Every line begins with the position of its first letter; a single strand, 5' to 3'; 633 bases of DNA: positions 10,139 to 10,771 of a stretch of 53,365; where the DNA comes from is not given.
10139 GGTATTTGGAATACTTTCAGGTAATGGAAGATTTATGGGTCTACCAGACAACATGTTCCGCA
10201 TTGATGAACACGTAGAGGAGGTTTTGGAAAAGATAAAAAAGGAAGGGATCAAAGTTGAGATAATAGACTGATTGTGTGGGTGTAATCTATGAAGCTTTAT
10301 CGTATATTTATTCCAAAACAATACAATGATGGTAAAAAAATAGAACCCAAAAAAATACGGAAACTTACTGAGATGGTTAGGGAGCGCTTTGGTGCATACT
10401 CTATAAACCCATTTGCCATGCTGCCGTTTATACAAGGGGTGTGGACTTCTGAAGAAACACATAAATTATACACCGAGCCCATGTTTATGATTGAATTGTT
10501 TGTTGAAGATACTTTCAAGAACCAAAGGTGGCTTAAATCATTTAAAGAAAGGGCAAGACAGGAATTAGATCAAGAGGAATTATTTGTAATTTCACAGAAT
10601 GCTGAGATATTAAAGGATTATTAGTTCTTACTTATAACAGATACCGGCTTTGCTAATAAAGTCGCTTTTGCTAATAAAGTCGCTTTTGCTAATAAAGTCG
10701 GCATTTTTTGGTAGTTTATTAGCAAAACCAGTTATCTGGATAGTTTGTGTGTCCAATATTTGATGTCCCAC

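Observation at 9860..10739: Two-gene cassette bracketed by MITE-like repeat modules and a duplicated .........: candidate composite mobile element beside tfb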

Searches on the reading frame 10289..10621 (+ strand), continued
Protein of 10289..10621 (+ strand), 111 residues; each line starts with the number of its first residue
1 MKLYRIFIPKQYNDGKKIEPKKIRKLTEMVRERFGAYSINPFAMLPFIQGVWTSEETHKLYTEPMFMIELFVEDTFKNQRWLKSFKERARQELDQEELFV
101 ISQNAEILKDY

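Call 80: search_protein_families(library=padloc, proteins=[P0001, P0012, P0029], max_evalue=1)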
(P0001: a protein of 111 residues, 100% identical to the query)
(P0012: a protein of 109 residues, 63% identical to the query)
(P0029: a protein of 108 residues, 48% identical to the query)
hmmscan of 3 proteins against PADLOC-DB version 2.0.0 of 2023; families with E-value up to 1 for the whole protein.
P0001 (111 aa): 0 families

P0012 (109 aa): 0 families

P0029 (108 aa): 0 families

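Call 81: search_protein_families(library=phrogs, proteins=[P0001, P0012, P0029], max_evalue=1)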
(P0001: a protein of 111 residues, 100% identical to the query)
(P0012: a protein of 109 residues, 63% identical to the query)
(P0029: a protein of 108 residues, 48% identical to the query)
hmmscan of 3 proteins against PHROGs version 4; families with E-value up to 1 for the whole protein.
P0001 (111 aa): 1 family
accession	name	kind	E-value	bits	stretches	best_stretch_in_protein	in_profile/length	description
phrog_3543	-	unknown function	0.00018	22.6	1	5-97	9-94/125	-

P0012 (109 aa): 1 family
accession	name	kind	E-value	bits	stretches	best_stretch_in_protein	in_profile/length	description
phrog_3543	-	unknown function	0.1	13.6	1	6-95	10-93/125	-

P0029 (108 aa): 2 families
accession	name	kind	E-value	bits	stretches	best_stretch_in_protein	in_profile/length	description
phrog_3543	-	unknown function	1e-05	26.6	1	5-94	9-91/125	-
phrog_1881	-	unknown function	0.017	16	1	54-103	94-142/187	-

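Call 93: search_protein_families(library=pfam, proteins=[L009:2592-3173:+, L009:4417-4902:-, L009:4863-6014:-, L010:2467-3654:+, L011:2499-3407:-, L013:104-3619:+, L013:4356-5483:-, L014:2794-3471:-, L014:4453-6507:-, L018:972-1676:+], max_evalue=0.001)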
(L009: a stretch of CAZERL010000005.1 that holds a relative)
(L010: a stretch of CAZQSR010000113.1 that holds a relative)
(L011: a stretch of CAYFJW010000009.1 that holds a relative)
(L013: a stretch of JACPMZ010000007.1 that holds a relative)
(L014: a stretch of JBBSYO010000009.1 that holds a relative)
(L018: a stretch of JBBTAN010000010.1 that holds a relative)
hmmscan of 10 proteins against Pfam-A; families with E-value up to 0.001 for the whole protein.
L009:2592-3173:+ (193 aa): 0 families

L009:4417-4902:- (161 aa): 0 families

L009:4863-6014:- (383 aa): 1 family
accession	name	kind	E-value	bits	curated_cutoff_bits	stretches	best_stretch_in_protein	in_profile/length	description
PF04055.27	Radical_SAM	-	4e-11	43.8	29.5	1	151-285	25-166/166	Radical SAM superfamily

L010:2467-3654:+ (395 aa): 4 families
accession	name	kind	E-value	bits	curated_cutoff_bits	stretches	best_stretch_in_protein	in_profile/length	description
PF13610.12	DDE_Tnp_IS240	-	5.3e-19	69.2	27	1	216-353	3-137/139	DDE domain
PF04434.22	SWIM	-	7.5e-06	25.8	19.6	1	52-82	1-34/38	SWIM zinc finger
PF00665.32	rve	-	1.9e-05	25.3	32.6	1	214-288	5-81/102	Integrase core domain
PF13683.12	rve_3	-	0.00045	20.3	26.5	0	313-363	14-67/67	Integrase core domain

L011:2499-3407:- (302 aa): 4 families
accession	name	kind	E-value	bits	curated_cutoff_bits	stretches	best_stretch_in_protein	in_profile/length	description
PF13610.12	DDE_Tnp_IS240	-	6.6e-07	30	27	1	145-266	25-138/139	DDE domain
PF00872.24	Transposase_mut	-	4.9e-06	26.1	21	1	51-201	98-247/379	Transposase, Mutator family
PF13683.12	rve_3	-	1.8e-05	24.8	26.5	1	220-273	13-65/67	Integrase core domain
PF25208.1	DUF7838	-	2.4e-05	24.6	28.5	1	5-45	7-47/55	Domain of unknown function (DUF7838)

L013:104-3619:+ (1171 aa): 4 families
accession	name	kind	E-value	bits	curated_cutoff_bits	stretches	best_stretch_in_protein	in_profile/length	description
PF01833.30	TIG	-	2e-71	236.4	20.9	6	568-649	1-84/84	IPT/TIG domain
PF07588.17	DUF1554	-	1.2e-11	45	27.5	0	79-194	4-131/136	Protein of unknown function (DUF1554)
PF20144.5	TIG_SUH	-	5.1e-05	23.8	24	0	246-286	16-56/94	TIG domain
PF06482.17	Endostatin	-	6.4e-05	23.1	29.4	0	79-222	10-167/170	Collagenase NC10 and Endostatin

L013:4356-5483:- (375 aa): 1 family
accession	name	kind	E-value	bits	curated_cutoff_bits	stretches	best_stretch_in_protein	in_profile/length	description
PF02005.22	TRM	-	1.7e-105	353.8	27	1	8-370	1-375/376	N2,N2-dimethylguanosine tRNA methyltransferase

L014:2794-3471:- (225 aa): 1 family
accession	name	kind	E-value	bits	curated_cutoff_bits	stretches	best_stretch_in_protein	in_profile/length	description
PF00227.31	Proteasome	-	8.6e-45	153.1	22.4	1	19-207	2-189/189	Proteasome subunit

L014:4453-6507:- (684 aa): 5 families
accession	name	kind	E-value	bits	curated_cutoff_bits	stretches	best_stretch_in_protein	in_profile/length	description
PF13476.12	AAA_23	-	7.1e-18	66.4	27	1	5-248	1-193/201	AAA domain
PF02463.25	SMC_N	-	1.7e-09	37.9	40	1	3-674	2-214/220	RecF/RecN/SMC N terminal domain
PF13514.12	AAA_27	-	2.4e-05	24.4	22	1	1-100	1-102/206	AAA domain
PF13558.12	SbcC_Walker_B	-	3.1e-05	24.6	27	1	583-645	26-89/90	SbcC/RAD50-like, Walker B motif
PF13555.12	AAA_29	-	0.00079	19.6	27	0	5-49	3-48/61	P-loop containing region of AAA domain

L018:972-1676:+ (234 aa): 2 families
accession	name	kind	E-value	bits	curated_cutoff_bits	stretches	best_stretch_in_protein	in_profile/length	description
PF05711.17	TylF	-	3.1e-29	102.4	23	1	61-220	83-246/264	Macrocin-O-methyltransferase (TylF)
PF13578.12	Methyltransf_24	-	5.9e-13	50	26.3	1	74-201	1-105/105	Methyltransferase domain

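Call 94: search_protein_families(library=pfam, proteins=[L018:2350-2940:-, L018:3125-3982:-, L015:3226-3690:+, L015:5239-5820:-, L017:1393-2052:+, L017:4491-5162:+, L020:1280-3238:+, L021:3055-3492:+, L021:1427-3013:+, L012:3091-3480:+], max_evalue=0.001)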
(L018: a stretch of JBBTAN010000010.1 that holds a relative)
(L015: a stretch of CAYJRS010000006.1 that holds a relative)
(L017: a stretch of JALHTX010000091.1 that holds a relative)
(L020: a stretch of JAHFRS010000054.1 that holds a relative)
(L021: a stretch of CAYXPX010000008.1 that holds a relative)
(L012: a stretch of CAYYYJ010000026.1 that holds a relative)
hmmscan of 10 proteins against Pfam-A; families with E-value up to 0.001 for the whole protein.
L018:2350-2940:- (196 aa): 0 families

L018:3125-3982:- (285 aa): 0 families

L015:3226-3690:+ (154 aa): 0 families

L015:5239-5820:- (193 aa): 0 families

L017:1393-2052:+ (219 aa): 0 families

L017:4491-5162:+ (223 aa): 0 families

L020:1280-3238:+ (652 aa): 1 family
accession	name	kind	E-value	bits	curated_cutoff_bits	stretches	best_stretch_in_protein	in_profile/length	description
PF05362.19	Lon_C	-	7.6e-12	45.7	21.1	1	110-173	109-172/205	Lon protease (S16) C-terminal proteolytic domain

L021:3055-3492:+ (145 aa): 0 families

L021:1427-3013:+ (528 aa): 1 family
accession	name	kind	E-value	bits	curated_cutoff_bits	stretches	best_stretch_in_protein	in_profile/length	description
PF02355.23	SecD_SecF_C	-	4.9e-14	52.6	20.5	1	358-512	12-173/189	Protein export membrane protein SecD/SecF, C-terminal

L012:3091-3480:+ (129 aa): 0 families

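Call 104: fold_search(model_id=the predicted structure, library=viral)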
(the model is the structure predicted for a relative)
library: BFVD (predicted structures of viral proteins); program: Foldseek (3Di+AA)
matches with E <= 10: 626; with E <= 0.001: 10
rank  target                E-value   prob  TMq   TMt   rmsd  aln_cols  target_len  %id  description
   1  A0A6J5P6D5            2.3e-05  1.00  0.69  0.69   3.6       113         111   19  Uncharacterized protein [uncultured Caudovirales phage]
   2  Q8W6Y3                4.1e-05  1.00  0.64  0.68   4.2       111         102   21  Uncharacterized protein [Synechococcus phage P60]
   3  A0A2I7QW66            1.2e-04  1.00  0.59  0.58   5.1       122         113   14  (no name in the UniProt tables at hand)
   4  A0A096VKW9            2.6e-04  1.00  0.66  0.77   3.5       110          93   13  Uncharacterized protein [Synechococcus phage S-CBP2]
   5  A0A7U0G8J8            2.6e-04  1.00  0.61  0.54   4.2       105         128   18  (no name in the UniProt tables at hand)
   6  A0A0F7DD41            3.8e-04  1.00  0.57  0.61   4.3       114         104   13  Uncharacterized protein [Delftia phage IME-DE1]
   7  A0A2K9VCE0            5.6e-04  1.00  0.58  0.57   3.7       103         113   16  Uncharacterized protein [Lactobacillus phage Bacchae]
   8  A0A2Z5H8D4            5.9e-04  1.00  0.57  0.56   4.1       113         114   14  (no name in the UniProt tables at hand)
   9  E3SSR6                6.7e-04  1.00  0.67  0.74   3.6       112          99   13  Uncharacterized protein [Prochlorococcus phage P-HM2]
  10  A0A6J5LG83            8.7e-04  1.00  0.54  0.61   5.0       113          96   23  Uncharacterized protein [uncultured Caudovirales phage]
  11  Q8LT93                1.3e-03  1.00  0.58  0.55   5.3       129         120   16  Uncharacterized protein [Vibrio phage VpV262]
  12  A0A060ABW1            1.6e-03  1.00  0.59  0.55   7.9       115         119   21  Uncharacterized protein [Listeria phage LMSP-25]
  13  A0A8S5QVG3            2.2e-03  1.00  0.61  0.71   3.5       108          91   19  Uncharacterized protein [Siphoviridae sp. ctQNW6]
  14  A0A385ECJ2            3.0e-03  1.00  0.67  0.53   2.7       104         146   16  Uncharacterized protein [Caulobacter phage CcrBL10]
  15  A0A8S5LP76            4.1e-03  1.00  0.57  0.34   4.6       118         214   14  Uncharacterized protein [Siphoviridae sp. ctl0E3]
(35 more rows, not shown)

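Call 114: find_encoding_contigs(protein=P0013, flank=3000, max_places=8)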
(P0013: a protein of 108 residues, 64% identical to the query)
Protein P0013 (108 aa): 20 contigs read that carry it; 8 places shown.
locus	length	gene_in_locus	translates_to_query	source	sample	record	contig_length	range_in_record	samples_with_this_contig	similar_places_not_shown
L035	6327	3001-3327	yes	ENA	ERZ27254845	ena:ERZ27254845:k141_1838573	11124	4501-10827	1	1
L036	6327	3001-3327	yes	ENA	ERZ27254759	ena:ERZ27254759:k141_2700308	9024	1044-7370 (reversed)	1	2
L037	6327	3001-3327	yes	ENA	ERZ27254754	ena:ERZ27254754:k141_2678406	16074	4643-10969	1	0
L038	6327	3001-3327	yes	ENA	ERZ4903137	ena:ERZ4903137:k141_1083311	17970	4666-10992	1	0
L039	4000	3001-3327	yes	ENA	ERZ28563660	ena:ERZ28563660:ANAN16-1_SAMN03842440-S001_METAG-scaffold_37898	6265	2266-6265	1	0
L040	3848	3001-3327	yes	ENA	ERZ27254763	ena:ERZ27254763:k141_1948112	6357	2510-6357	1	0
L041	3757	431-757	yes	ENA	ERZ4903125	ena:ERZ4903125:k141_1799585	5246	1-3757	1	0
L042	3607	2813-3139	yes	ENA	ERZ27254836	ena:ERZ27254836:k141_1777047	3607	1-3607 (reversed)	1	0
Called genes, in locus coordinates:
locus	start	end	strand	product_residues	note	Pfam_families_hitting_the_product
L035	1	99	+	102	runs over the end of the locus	PF04014:MazE_antitoxin (weak)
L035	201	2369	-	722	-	-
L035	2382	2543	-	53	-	-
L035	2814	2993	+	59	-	-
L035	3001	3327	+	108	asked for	-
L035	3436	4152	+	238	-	PF00687:Ribosomal_L1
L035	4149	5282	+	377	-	PF00466:Ribosomal_L10, PF17777:RL10P_insert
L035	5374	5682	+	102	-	PF00428:Ribosomal_60s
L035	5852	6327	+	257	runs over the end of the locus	?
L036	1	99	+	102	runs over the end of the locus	PF04014:MazE_antitoxin (weak)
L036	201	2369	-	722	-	-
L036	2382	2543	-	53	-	-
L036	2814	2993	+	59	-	-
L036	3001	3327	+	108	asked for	-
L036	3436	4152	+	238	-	PF00687:Ribosomal_L1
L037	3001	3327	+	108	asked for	-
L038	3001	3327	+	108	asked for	-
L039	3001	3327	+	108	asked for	-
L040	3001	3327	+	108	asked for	-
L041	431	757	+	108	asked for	-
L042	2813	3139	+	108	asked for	-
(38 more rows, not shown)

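Call 118: search_protein_families(library=pfam, proteins=[L011:2084-2527:+, L011:4340-4672:-, L010:161-2173:-, L016:2322-2840:-, L012:2055-2876:+, L019:1680-2336:-, L017:5436-6302:+, L015:1627-2877:+], max_evalue=0.001)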
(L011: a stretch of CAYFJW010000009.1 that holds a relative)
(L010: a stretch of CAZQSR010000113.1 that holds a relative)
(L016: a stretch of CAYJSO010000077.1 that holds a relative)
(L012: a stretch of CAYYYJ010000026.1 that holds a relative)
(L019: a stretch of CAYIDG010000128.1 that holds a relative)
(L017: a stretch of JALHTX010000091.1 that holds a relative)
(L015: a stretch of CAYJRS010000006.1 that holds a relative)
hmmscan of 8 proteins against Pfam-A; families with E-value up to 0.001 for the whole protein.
L011:2084-2527:+ (147 aa): 0 families

L011:4340-4672:- (110 aa): 0 families

L010:161-2173:- (670 aa): 6 families
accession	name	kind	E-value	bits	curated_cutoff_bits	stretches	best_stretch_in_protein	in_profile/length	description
PF02384.22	N6_Mtase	-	3.2e-32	112.5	20.4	1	297-548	4-249/311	N-6 DNA Methylase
PF07669.17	Eco57I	-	1.6e-11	45.1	25.3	1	363-507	40-165/171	Eco57I restriction-modification methylase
PF01170.24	UPF0020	-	5e-11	43.1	22.3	1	345-448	30-140/197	RMKL-like, methyltransferase domain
PF20473.4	MmeI_Mtase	-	2.6e-08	33.8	27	1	342-414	18-91/259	MmeI, DNA-methyltransferase domain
PF13847.12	Methyltransf_31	-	8.4e-06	26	27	1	343-502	3-129/145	Methyltransferase domain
PF13588.12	HSDR_N_2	-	0.00091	19.7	25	0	17-121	10-101/110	Type I restriction enzyme R protein N terminus (HSDR_N)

L016:2322-2840:- (172 aa): 0 families

L012:2055-2876:+ (273 aa): 0 families

L019:1680-2336:- (218 aa): 1 family
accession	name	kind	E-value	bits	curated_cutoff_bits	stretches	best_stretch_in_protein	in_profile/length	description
PF22090.1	Gins51_C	-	7.8e-16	58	27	1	169-215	2-48/48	Gins51, C-terminal domain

L017:5436-6302:+ (288 aa): 0 families

L015:1627-2877:+ (416 aa): 3 families
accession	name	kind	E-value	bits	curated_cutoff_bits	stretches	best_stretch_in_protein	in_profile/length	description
PF13662.12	Toprim_4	-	3.1e-10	40.6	25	1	176-234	2-69/85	Toprim domain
PF13155.12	Toprim_2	-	9.4e-09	36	22.1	1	178-253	1-84/88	Toprim-like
PF01751.28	Toprim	-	3.1e-08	34.1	23.1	1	176-253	1-93/96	Toprim domain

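Call 122: search_protein_families(library=ncbifam, proteins=[L010:2467-3654:+, L011:2499-3407:-, L018:10-906:+], max_evalue=0.001)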
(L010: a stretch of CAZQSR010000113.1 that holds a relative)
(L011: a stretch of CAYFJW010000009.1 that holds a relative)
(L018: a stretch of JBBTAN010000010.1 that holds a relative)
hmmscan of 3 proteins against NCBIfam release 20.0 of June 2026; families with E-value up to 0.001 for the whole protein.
L010:2467-3654:+ (395 aa): 7 families
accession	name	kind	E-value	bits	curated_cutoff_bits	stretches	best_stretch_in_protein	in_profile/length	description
NF033587.1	transpos_IS6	equivalog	1.1e-35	123.2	125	1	148-352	1-201/202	IS6 family transposase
NF033558.1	transpos_IS1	equivalog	5.4e-18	65.7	100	1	113-292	1-170/199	IS1 family transposase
NF033577.2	transpos_IS481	equivalog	6.1e-12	45.6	224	1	166-365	72-282/284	IS481 family transposase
NF033516.0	transpos_IS3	equivalog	2.5e-09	36.9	160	1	214-365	216-367/369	IS3 family transposase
NF050000.1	IS1_IS1595_Zn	domain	9.1e-09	35.7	28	1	113-144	1-33/34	IS1/IS1595 family N-terminal zinc-binding domain-containing protein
NF033543.2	transpos_IS256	equivalog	2.7e-08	33.2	150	1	156-295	63-208/338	IS256 family transposase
NF048018.1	IS256_N_4Cys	domain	5.3e-08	33.3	27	1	113-142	2-31/31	transposase-like zinc-binding domain-containing protein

L011:2499-3407:- (302 aa): 7 families
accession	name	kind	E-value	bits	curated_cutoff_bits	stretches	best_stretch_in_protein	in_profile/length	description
NF033587.1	transpos_IS6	equivalog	2.2e-16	60.2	125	1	49-265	3-202/202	IS6 family transposase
NF033558.1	transpos_IS1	equivalog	5.8e-14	52.5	100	1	7-230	1-197/199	IS1 family transposase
NF033577.2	transpos_IS481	equivalog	3.2e-10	40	224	1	121-276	137-282/284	IS481 family transposase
NF033543.2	transpos_IS256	equivalog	1.5e-07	30.7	150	1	57-200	65-207/338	IS256 family transposase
NF050000.1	IS1_IS1595_Zn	domain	2.5e-07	31.1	28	1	7-43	1-33/34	IS1/IS1595 family N-terminal zinc-binding domain-containing protein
NF048018.1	IS256_N_4Cys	domain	4.9e-05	23.9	27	1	6-41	1-31/31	transposase-like zinc-binding domain-containing protein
NF048019.1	IS256_Zn_var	equivalog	8e-05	22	150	0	9-43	2-31/304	IS256 family transposase, variant Zn-binding type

L018:10-906:+ (299 aa): 6 families
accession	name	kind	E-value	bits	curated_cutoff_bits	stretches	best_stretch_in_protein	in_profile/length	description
NF033587.1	transpos_IS6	equivalog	3.5e-28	98.7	125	1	56-266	7-202/202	IS6 family transposase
NF033558.1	transpos_IS1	equivalog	1.2e-13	51.5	100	1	12-203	1-172/199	IS1 family transposase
NF033577.2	transpos_IS481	equivalog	1.1e-08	34.9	224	1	111-279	123-283/284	IS481 family transposase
NF033517.1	transpos_IS66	equivalog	3.5e-08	32.9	180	1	36-191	64-216/387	IS66 family transposase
NF033543.2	transpos_IS256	equivalog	4.7e-07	29.1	150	1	29-202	32-210/338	IS256 family transposase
NF050000.1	IS1_IS1595_Zn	domain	0.00019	21.9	28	1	12-47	1-33/34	IS1/IS1595 family N-terminal zinc-binding domain-containing protein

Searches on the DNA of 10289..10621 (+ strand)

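Call 90: search_rna_families(sources=[L001, L009, L010, L011, L012, L013, L014, L015, L016, L017, L018, L019, L020, L021, L022, L023], threshold=gathering)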
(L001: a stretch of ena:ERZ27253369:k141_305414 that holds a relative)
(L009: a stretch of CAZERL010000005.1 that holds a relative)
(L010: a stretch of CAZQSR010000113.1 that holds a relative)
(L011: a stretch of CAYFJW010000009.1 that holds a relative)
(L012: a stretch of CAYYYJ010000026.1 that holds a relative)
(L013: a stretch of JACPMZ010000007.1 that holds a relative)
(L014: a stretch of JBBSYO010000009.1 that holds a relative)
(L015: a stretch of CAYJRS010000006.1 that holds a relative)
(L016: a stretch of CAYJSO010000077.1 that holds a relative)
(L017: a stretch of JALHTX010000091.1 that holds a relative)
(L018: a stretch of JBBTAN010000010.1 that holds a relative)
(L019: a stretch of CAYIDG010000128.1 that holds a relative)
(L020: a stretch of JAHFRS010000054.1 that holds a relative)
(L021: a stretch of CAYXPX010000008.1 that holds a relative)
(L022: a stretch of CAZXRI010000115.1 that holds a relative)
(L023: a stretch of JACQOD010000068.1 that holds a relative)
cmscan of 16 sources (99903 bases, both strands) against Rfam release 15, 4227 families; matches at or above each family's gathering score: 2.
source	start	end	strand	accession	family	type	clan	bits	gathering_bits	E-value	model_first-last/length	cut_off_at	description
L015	6459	6729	-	RF01857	Archaea_SRP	Gene;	CL00003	126.3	96.5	3.8e-28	1-317/317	no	Archaeal signal recognition particle RNA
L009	5937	6022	+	RF00005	tRNA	Gene; tRNA;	CL00001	56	29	3.4e-09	1-71/71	no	tRNA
